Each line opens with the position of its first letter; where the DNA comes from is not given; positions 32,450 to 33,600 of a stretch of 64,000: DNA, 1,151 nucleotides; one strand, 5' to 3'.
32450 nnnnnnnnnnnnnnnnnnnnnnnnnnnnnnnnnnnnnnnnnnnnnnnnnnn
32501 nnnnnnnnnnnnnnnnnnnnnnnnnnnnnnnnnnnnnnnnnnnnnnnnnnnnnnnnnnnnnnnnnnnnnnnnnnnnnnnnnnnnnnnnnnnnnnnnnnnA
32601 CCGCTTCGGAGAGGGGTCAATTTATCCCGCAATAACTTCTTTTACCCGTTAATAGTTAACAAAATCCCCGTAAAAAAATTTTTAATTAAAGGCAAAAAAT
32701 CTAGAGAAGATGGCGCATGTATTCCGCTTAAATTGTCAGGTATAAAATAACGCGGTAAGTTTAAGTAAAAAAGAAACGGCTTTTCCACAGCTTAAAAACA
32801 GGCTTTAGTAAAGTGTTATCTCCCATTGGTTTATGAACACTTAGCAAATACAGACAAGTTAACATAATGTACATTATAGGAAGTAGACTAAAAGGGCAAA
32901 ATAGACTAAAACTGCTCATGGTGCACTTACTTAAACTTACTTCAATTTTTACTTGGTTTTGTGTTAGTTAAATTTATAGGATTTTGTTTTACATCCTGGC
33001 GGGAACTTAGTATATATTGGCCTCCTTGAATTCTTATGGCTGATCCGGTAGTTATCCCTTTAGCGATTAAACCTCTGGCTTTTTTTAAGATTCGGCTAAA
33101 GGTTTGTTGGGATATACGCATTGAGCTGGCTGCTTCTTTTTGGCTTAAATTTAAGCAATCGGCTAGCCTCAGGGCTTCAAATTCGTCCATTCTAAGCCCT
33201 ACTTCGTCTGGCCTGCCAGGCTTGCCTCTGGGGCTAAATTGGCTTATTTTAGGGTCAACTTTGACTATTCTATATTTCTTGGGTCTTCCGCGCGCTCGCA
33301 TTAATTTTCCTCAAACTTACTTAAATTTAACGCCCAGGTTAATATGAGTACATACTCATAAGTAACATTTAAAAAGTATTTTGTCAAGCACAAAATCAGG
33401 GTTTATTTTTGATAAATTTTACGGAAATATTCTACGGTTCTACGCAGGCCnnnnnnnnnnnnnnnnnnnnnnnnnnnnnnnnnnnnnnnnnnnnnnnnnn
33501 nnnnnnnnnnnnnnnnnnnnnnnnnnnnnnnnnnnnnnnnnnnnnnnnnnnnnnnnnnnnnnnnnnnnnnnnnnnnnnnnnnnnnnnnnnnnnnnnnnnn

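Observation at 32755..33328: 14-bp perfect inverted repeat flanking dif, plus a third copy bracketing a DUF134 DNA-binding protein gene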

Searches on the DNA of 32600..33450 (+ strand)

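Call 85: search_rna_families(source=window, start=32600, end=33450, threshold=evalue, max_evalue=1)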
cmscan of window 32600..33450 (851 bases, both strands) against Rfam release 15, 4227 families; matches with E-value up to 1: 0.
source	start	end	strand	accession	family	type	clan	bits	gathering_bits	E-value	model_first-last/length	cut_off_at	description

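Call 86: search_dna_similar(query=window:32700-33400:+, collection=phages, mode=distant, max_rows=8)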
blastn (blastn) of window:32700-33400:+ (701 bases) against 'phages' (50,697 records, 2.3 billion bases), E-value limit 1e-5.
No match.
